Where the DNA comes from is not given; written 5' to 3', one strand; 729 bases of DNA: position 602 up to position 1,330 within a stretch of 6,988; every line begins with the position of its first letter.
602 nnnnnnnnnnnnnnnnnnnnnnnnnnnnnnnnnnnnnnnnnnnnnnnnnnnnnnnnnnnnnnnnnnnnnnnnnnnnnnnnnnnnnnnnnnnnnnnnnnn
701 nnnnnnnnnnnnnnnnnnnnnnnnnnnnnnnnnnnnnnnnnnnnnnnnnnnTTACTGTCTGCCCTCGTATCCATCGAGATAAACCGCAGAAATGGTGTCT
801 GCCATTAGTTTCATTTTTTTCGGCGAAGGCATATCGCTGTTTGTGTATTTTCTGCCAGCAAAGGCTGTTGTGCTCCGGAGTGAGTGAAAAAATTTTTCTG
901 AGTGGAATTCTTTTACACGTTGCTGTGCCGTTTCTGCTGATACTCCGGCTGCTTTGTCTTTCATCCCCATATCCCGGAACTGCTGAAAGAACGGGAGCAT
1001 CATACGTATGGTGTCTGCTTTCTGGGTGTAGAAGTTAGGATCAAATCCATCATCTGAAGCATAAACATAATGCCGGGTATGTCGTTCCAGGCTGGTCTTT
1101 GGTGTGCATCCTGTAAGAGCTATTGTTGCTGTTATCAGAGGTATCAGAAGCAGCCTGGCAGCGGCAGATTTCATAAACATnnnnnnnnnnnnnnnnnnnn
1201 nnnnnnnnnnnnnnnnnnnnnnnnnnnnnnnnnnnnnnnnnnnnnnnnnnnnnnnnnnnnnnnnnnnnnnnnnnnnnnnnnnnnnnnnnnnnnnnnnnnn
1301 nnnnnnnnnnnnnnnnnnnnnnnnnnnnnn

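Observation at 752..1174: Lipoprotein adjacent to cer, possibly an entry-exclusion-type protein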

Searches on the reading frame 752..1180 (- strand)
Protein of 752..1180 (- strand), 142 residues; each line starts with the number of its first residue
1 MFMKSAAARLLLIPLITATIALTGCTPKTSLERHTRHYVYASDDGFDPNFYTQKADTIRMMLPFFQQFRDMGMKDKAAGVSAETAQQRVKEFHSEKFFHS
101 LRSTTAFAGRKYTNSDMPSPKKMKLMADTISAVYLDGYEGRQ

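Call 3: search_protein_families(library=ncbifam, proteins=[window:752-1180:-], max_evalue=0.1)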
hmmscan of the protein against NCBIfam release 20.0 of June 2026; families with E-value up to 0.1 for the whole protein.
window:752-1180:- (142 aa): 1 family
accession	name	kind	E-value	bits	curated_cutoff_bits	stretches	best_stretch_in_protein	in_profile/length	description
NF033828.1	entry_exc2_fam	equivalog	4.5e-53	179.3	35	1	15-141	6-131/131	Exc2 family lipoprotein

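Call 4: search_protein_families(library=pfam, proteins=[window:752-1180:-], max_evalue=0.1)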
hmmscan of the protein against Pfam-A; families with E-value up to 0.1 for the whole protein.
window:752-1180:- (142 aa): 0 families

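Call 8: search_dna_similar(query=window:752-1174:-, collection=plasmids, mode=protein, rows=spread, max_rows=40)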
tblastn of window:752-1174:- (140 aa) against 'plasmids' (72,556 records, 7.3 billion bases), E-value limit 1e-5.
Records with a match: 929; places in all: 997; records where one place covers at least 80% of the query: 741.
Best place of each record, by identity: >=99% 45; 95-99% 43; 90-95% 64; 80-90% 67; 60-80% 632; <60% 78.
By first word of the organism name: Escherichia 442; Klebsiella 373; Cronobacter 31; Salmonella 22; Shigella 16; Citrobacter 12; Enterobacter 12; Hafnia 6; Serratia 5; Pantoea 4; and 4 more.
By predicted mobility (MOB-suite, as given by PLSDB): mobilizable 732; conjugative 122; non-mobilizable 75.
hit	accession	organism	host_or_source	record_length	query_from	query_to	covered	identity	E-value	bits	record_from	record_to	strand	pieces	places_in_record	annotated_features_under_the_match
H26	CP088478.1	Escherichia coli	Homo sapiens,blood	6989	22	140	85%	100.0%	4e-76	251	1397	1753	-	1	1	Exc2 family lipoprotein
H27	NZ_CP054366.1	Escherichia coli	Homo sapiens,whole organism,rectal swab ...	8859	22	140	85%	99.2%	1e-75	250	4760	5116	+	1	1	Exc2 family lipoprotein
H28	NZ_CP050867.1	Escherichia coli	Homo sapiens,colonoscopy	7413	22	140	85%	98.3%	6e-75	248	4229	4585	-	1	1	Exc2 family lipoprotein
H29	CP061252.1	Escherichia coli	Homo sapiens,cell culture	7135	22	140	85%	96.6%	4e-73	243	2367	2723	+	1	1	exc2: Exc2 family lipoprotein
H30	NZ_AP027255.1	Escherichia coli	Homo sapiens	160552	22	140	85%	94.1%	2e-72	241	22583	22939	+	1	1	Exc2 family lipoprotein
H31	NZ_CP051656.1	Escherichia coli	-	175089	22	140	85%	94.1%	2e-72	241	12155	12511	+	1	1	Exc2 family lipoprotein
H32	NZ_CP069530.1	Escherichia coli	Homo sapiens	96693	22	140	85%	88.2%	3e-68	229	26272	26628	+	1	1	Exc2 family lipoprotein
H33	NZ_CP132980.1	Escherichia coli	animal,Beef Cattle Feces - Rectal Grab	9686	22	140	85%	86.6%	4e-68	229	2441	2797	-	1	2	Exc2 family lipoprotein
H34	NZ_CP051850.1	Escherichia coli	Homo sapiens,whole organism,rectal swab ...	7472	22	140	85%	84.9%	3e-64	218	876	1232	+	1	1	Exc2 family lipoprotein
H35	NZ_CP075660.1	Escherichia coli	Homo sapiens,stool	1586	53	140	63%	97.7%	1e-52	180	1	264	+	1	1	Exc2 family lipoprotein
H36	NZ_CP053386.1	Escherichia coli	Homo sapiens,whole organism,rectal swab ...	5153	22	140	85%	69.7%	2e-50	178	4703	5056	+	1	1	Exc2 family lipoprotein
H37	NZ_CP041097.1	Klebsiella pneumoniae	Swine,Rectal swab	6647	22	140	85%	69.7%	2e-50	178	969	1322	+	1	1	Exc2 family lipoprotein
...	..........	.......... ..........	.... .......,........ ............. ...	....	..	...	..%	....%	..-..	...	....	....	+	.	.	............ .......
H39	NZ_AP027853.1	Escherichia coli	-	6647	22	140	85%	69.7%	2e-50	178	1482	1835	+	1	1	Exc2 family lipoprotein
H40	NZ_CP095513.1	Escherichia coli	Homo sapiens,blood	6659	22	140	85%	69.7%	2e-50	178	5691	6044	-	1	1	Exc2 family lipoprotein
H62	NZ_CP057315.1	Klebsiella pneumoniae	culture,Pooled pig faecal samples ...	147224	22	139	84%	36.7%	4e-14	75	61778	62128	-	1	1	Exc2 family lipoprotein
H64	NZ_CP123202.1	Cronobacter sakazakii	Homo sapiens,ascites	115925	22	139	84%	33.6%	1e-12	71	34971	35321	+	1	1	Exc2 family lipoprotein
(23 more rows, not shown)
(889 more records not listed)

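Call 20: find_homologous_proteins(query=window:752-1174:-, max_evalue=0.001)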
Query window:752-1174:- (140 aa): 126 proteins with E <= 0.001 among 158 candidates; the best 120 are listed.
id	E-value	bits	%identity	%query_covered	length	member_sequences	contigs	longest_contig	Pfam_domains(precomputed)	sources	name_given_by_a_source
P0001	3.4e-82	291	94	100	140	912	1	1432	-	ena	-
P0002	5.6e-75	268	91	100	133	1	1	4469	-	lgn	-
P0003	9.4e-75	267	85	100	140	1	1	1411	-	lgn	-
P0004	7.6e-73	261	87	95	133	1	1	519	-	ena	-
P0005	9.7e-72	257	98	86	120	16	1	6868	-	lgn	-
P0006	3.5e-71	255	86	93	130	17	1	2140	-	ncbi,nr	ncbi:TPA: Exc2 family lipoprotein [Escherichia coli]|nr:Exc2 family lipoprotein [Escherichia coli]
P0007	9.0e-71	254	82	100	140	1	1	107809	-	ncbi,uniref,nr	ncbi:entry exclusion protein 2 (plasmid) [Escherichia coli]|uniref:Exc2 family lipoprotein n=1 Tax=E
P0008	7.3e-70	251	83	95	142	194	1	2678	-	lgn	-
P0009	7.6e-70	251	83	95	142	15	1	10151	-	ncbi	ncbi:TPA: Exc2 family lipoprotein [Escherichia coli]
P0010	3.7e-69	249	83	95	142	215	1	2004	-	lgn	-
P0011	1.2e-66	241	76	100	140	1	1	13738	-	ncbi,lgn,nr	ncbi:Exc2 family lipoprotein [Escherichia coli]|nr:Exc2 family lipoprotein [Escherichia coli]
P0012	2.3e-66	240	79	100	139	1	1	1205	-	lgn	-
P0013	5.5e-66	239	79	100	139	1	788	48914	-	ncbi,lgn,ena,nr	ncbi:TPA: Exc2 family lipoprotein [Escherichia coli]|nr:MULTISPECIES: Exc2 family lipoprotein [Gamma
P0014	5.8e-66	238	79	100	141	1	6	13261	-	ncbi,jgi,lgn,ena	jgi:hypothetical protein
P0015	1.2e-65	237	84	91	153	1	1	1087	-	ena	-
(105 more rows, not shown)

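Call 23: get_annotated_region(hit=H62, flank=6000)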
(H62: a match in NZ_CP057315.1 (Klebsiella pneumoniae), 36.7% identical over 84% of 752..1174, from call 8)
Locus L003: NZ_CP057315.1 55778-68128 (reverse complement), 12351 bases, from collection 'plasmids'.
description: Klebsiella pneumoniae strain RHB30-C05 plasmid pRHB30-C05_3, complete sequence
organism: Klebsiella pneumoniae (NCBI taxid 573)
taxonomy: Bacteria; Pseudomonadota; Gammaproteobacteria; Enterobacterales; Enterobacteriaceae; Klebsiella; Klebsiella pneumoniae
host: -; source: culture,Pooled pig faecal samples collected from floor of farm; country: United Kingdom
typing (MOB-suite, as given by PLSDB): conjugative; replicon IncFIB,IncFII; relaxase MOBF,MOBF; mating-pair formation MPF_F
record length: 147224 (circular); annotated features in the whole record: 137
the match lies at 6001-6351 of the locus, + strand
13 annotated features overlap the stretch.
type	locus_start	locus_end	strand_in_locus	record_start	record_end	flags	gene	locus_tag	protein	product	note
CDS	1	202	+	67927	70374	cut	-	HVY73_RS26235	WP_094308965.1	fimbria/pilus outer membrane usher protein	GO:0009297 - pilus assembly [Evidence IEA]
CDS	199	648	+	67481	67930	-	afaD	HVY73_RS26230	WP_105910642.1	AfaD family invasin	-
CDS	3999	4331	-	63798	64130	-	mazF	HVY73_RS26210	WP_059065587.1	endoribonuclease MazF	-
CDS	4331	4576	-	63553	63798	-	-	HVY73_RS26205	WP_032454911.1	AbrB/MazE/SpoVT family DNA-binding domain-containing protein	-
CDS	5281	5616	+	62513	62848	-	-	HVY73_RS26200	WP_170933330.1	TonB family protein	GO:0006810 - transport [Evidence IEA]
CDS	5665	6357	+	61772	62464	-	-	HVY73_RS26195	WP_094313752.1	Exc2 family lipoprotein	-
CDS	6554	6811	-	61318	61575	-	-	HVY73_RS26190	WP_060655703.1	cloacin immunity family protein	-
CDS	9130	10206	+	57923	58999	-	-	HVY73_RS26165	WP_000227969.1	IS110 family transposase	-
CDS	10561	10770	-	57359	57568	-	-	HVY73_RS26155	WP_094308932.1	hypothetical protein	-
CDS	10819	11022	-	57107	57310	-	-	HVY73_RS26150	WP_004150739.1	HHA domain-containing protein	-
CDS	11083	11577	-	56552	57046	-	-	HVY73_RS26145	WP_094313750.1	DNA-binding protein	-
CDS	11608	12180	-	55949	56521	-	-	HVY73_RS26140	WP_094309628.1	hypothetical protein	-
CDS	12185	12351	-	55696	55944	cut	-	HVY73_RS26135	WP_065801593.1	hypothetical protein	-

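Call 24: get_annotated_region(hit=H64, flank=6000)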
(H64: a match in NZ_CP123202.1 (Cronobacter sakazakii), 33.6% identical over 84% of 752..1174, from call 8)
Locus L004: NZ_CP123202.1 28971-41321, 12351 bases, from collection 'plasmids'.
description: Cronobacter sakazakii strain GZfs plasmid pFS1, complete sequence
organism: Cronobacter sakazakii (NCBI taxid 28141)
taxonomy: Bacteria; Pseudomonadota; Gammaproteobacteria; Enterobacterales; Enterobacteriaceae; Cronobacter; Cronobacter sakazakii
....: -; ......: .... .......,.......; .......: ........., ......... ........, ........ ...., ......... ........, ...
typing (MOB-suite, as given by PLSDB): non-mobilizable; replicon IncFIB,rep_cluster_574
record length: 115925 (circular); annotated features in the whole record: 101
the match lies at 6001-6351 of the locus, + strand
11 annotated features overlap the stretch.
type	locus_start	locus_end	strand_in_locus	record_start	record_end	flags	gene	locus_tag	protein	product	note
CDS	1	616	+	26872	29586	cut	mgtA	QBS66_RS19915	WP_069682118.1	magnesium-translocating P-type ATPase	GO:0015693 - magnesium ion transport [Evidence IEA]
CDS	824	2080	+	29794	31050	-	-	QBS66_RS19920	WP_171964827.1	AAA family ATPase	-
CDS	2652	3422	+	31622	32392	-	-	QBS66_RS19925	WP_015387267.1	AAA family ATPase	-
CDS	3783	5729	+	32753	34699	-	-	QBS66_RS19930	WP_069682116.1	methyl-accepting chemotaxis protein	GO:0007165 - signal transduction [Evidence IEA]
CDS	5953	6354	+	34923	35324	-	-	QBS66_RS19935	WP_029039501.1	Exc2 family lipoprotein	-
CDS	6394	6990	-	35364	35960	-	-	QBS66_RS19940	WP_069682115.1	glutathione S-transferase family protein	GO:0006749 - glutathione metabolic process [Evidence IEA]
CDS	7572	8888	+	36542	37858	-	guaD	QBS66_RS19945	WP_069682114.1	guanine deaminase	GO:0006147 - guanine catabolic process [Evidence IEA]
CDS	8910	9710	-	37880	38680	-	-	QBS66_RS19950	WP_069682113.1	MBL fold metallo-hydrolase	-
CDS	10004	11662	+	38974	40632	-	-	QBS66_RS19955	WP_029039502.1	methyl-accepting chemotaxis protein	GO:0007165 - signal transduction [Evidence IEA]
CDS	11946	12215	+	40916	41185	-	-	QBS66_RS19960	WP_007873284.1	hypothetical protein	-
CDS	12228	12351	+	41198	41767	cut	-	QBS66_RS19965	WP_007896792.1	histidine phosphatase family protein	-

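Call 30: search_protein_representatives(protein=window:752-1174:-)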
Query: 140 residues. Proteins with E-value up to 0.001 (for the whole library): 102; up to 1e-10: 51; up to 1e-30: 7. The best 102 are listed.
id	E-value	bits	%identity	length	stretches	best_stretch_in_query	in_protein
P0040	1.5e-56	206.4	99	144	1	1-98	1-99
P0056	8.0e-53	194.4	87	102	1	39-140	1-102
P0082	7.1e-42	159.0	67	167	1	4-109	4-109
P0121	1.2e-38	148.5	52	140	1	12-140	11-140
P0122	3.6e-33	130.9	50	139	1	12-139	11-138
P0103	3.1e-32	127.8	64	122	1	2-92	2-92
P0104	4.3e-32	127.4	64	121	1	2-91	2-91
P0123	1.7e-27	112.5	55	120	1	8-98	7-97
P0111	2.7e-26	108.6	69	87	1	3-73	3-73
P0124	1.8e-25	105.9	48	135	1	13-139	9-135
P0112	3.7e-25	104.9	70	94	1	2-70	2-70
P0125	5.5e-24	101.2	64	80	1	8-80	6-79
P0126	2.9e-22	95.6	36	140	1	7-139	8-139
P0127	1.0e-21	93.8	37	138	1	13-138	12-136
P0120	1.2e-20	90.4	92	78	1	1-50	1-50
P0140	2.8e-16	76.2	35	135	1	10-139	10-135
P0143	5.7e-16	75.3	37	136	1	13-139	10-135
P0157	2.2e-12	63.7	32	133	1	14-139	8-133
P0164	1.2e-10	58.1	32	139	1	10-139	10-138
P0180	6.9e-08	49.1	32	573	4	28-83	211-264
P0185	4.6e-07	46.5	26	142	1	13-138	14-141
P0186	9.8e-07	45.4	27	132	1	12-140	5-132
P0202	2.7e-05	40.7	27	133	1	10-138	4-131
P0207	8.4e-05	39.2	28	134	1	9-139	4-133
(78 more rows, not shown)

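Call 34: search_solved_structures(query=A2, max_evalue=10)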
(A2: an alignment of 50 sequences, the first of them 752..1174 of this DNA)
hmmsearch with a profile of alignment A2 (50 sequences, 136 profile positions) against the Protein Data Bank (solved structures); distinct sequences matched with E-value up to 10: 1.
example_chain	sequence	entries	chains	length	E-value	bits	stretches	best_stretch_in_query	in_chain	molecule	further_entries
3hie_A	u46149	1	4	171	1.3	12.4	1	101-135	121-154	Exocyst complex component SEC3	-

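Call 35: search_protein_families(library=pfam, alignment_id=A2, max_evalue=0.1)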
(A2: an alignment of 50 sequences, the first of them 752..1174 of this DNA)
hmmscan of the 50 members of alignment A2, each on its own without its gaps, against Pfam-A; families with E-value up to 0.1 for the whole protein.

A. member 1, window:752-1174:- (140 aa): 0 families

B. families by the number of members that match (of 50 scanned): 19 families
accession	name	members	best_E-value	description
PF20101.4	DUF6491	3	0.022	Family of unknown function (DUF6491)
PF08139.17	LPAM_1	2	0.0012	Prokaryotic membrane lipoprotein lipid attachment site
PF10834.13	DUF2560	1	0.0034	Protein of unknown function (DUF2560)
PF25682.1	Phage_VG64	1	0.0041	Mycobacterium phage VG64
PF18157.6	MID_pPIWI_RE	1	0.0045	MID domain of pPIWI_RE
PF12380.14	Peptidase_C62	1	0.0092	Gill-associated viral 3C-like peptidase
PF11954.13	DUF3471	1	0.011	Domain of unknown function (DUF3471)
PF22298.2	Tsr1_G-like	1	0.015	Tsr1, G-like domain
PF00918.22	Gastrin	1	0.019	Gastrin/cholecystokinin family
PF25310.1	VG15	1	0.037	VG15 protein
PF20656.2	MS_N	1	0.039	Malate synthase, N-terminal domain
PF14059.11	DUF4251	1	0.041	Domain of unknown function (DUF4251)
PF24072.1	T7_gp14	1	0.045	T7 virus internal virion protein gp14 family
PF00943.25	Alpha_E2_glycop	1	0.046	Alphavirus E2 glycoprotein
PF00343.26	Phosphorylase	1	0.062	Carbohydrate phosphorylase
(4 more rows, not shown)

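Call 36: find_encoding_contigs(protein=P0143, flank=6000, max_places=4)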
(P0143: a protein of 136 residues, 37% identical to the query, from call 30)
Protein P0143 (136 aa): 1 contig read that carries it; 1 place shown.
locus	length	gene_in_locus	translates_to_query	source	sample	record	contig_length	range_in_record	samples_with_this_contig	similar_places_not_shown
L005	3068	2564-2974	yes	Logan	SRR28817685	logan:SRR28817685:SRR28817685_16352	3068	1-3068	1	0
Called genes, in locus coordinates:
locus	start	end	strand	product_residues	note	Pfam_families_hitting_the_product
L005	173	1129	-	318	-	PF01965:DJ-1_PfpI, PF00165:HTH_AraC (weak), PF12833:HTH_18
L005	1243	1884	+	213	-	PF01966:HD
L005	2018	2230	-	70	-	PF10965:DUF2767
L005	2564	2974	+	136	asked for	-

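Call 37: find_encoding_contigs(protein=P0157, flank=6000, max_places=4)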
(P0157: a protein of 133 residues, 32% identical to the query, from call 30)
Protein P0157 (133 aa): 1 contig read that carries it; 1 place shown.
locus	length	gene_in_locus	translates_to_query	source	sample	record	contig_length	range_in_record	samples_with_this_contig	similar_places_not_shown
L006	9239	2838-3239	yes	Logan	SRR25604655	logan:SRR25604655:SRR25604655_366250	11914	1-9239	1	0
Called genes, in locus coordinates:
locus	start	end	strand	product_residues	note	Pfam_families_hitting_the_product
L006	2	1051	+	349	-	?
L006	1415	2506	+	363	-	PF00267:Porin_1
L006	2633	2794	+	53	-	-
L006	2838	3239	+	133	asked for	-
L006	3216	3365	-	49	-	-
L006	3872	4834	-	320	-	PF04198:Sugar-bind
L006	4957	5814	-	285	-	PF02826:2-Hacid_dh_C (weak), PF03446:NAD_binding_2 (weak), PF07991:KARI_N (weak), PF16896:PGDH_C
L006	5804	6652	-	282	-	PF01261:AP_endonuc_2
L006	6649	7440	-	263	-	PF00121:TIM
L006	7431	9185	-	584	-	PF02733:Dak1, PF02734:Dak2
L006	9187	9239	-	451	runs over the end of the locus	PF07690:MFS_1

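Call 38: search_protein_families(library=padloc, proteins=[window:752-1174:-], max_evalue=0.1)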
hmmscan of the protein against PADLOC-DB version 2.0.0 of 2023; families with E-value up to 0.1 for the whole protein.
window:752-1174:- (140 aa): 0 families

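Call 39: search_protein_families(library=phrogs, proteins=[window:752-1174:-], max_evalue=0.1)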
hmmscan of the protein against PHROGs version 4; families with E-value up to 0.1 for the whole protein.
window:752-1174:- (140 aa): 0 families

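Call 40: predict_structure(alignment_id=A2)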
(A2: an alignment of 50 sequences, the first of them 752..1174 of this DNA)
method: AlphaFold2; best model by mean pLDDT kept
length: 140 residues; sequences in the alignment: 50
mean_pLDDT: 91.7   pTM: 0.80
mean pLDDT of the five models: 91.7, 90.6, 89.6, 88.7, 88.5
residues with pLDDT >= 90: 96; 70-90: 41; 50-70: 3; < 50: 0
segments of 3 or more residues with pLDDT < 50: none
pLDDT, mean of each block of 10 residues (from residue 1): 74 89 90 97 86 96 98 98 98 93 86 84 97 97
secondary structure, 60 per line:
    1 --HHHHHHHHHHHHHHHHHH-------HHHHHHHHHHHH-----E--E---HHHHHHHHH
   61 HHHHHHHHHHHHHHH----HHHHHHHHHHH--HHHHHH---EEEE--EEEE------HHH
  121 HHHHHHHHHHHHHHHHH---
elements in order: H3-20 H28-39 H52-75 H80-90 H93-98 E102-105 E108-111 H118-137

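Call 43: find_encoding_contigs(protein=P0186, flank=6000, max_places=4)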
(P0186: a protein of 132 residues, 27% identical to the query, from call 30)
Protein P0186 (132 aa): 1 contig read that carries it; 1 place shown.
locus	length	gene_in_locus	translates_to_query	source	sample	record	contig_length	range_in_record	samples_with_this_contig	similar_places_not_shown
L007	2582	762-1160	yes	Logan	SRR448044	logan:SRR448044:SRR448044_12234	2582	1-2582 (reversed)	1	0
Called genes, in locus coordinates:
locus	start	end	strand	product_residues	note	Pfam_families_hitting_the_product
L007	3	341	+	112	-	?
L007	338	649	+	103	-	-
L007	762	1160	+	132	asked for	-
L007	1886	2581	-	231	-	?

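Call 44: find_encoding_contigs(protein=P0126, flank=6000, max_places=4)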
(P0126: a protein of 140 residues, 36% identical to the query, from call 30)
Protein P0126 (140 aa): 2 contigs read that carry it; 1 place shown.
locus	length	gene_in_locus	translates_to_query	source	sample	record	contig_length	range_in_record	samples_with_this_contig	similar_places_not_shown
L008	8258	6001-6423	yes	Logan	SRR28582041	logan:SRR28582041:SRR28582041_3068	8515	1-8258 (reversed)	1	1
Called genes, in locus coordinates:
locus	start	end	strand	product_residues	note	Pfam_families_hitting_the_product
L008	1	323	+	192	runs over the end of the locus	?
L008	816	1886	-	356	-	PF00753:Lactamase_B (weak), PF12706:Lactamase_B_2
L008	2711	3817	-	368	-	PF04551:GcpE, PF26540:GcpE_C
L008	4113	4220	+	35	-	-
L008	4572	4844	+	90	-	-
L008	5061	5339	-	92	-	-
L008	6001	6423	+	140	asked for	-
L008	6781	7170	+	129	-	-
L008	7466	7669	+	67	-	-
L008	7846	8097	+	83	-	-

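Call 45: find_encoding_contigs(protein=P0202, flank=6000, max_places=4)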
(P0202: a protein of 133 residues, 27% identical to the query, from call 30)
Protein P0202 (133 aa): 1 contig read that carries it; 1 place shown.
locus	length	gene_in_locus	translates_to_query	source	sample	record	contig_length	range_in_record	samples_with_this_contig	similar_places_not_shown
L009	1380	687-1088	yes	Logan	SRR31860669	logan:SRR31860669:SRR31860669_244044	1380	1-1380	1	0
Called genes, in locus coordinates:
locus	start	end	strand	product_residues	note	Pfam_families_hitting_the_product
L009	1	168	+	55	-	?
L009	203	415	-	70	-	PF10965:DUF2767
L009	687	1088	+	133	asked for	-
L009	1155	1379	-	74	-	?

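Call 49: fold_search(model_id=the predicted structure, library=pdb)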
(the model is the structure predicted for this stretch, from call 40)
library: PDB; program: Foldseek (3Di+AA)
matches with E <= 10: 52; with E <= 0.001: 0
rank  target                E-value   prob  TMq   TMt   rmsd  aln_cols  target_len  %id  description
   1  6dv1_B                1.2e+00  0.18  0.27  0.20  12.0       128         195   11  Crystal structure of the alpha-E-catenin actin-binding domain (released 2018-12-19)
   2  6dv1_A                1.8e+00  0.11  0.23  0.19  12.2       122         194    9  Crystal structure of the alpha-E-catenin actin-binding domain (released 2018-12-19)
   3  9y6s_5A               2.1e+00  0.05  0.18  0.12  25.5       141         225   18  96-nm repeat of the Leishmania tarentolae doublet microtubule (released 2025-12-17)
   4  4yk2_A                2.5e+00  0.13  0.30  0.35   8.0       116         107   10  Crystal Structure of the BID Domain of Bep9 from Bartonella clarridgeiae (released 2016-03-09)
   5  9k1s_D                2.8e+00  0.06  0.23  0.20  13.3       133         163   13  Crystal structure of human granzyme A in complex with GSDMB-C domain (released 2026-02-18)
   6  3ux7_A                3.3e+00  0.09  0.16  0.18   9.9        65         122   18  Crystal structure of a dimeric myotoxic component of the Vipera ammodytes meridionalis venom reveals determinants of m (released 2012-04-25)
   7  4k1o                  3.5e+00  0.09  0.26  0.20  11.8       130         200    9  Crystal structure of the alphaN-catenin actin-binding domain (released 2013-05-01)
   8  6duy_A                4.4e+00  0.08  0.25  0.20  11.6       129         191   11  Crystal structure of the alpha-N-catenin actin-binding domain H1 mutant (released 2018-12-19)
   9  8k58_G                4.4e+00  0.04  0.18  0.20  15.4       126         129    6  The cryo-EM map of close TIEA-TEC complex (released 2024-07-24)
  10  8rjc_7                4.7e+00  0.04  0.22  0.18  23.5       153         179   10  Structure of the rabbit 80S ribosome stalled on a 2-TMD rhodopsin intermediate in complex with Sec61-TRAP, open confor (released 2024-01-24)
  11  8xks_B                5.0e+00  0.03  0.18  0.06  18.7       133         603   11  The cryo-EM structure of Orf2971-FtsHi motor complex (released 2024-12-04)
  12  6jny_A                5.3e+00  0.03  0.17  0.17  16.5       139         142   12  Crystal structure of bacteriophage 21 Q protein (released 2019-06-12)
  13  5c22_B                5.6e+00  0.02  0.18  0.11  29.0       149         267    9  Crystal structure of Zn-bound HlyD from E. coli (released 2016-02-17)
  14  7rjz_A                5.9e+00  0.08  0.20  0.22   9.6        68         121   16  BthTX-II variant a, from Bothrops jararacussu venom, complexed with benzoic acid (released 2022-01-05)
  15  5wos_A                5.9e+00  0.06  0.27  0.28  12.3       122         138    9  Structural and functional insights into Canarypox Virus CNP058 regulation of apoptosis (released 2017-11-01)
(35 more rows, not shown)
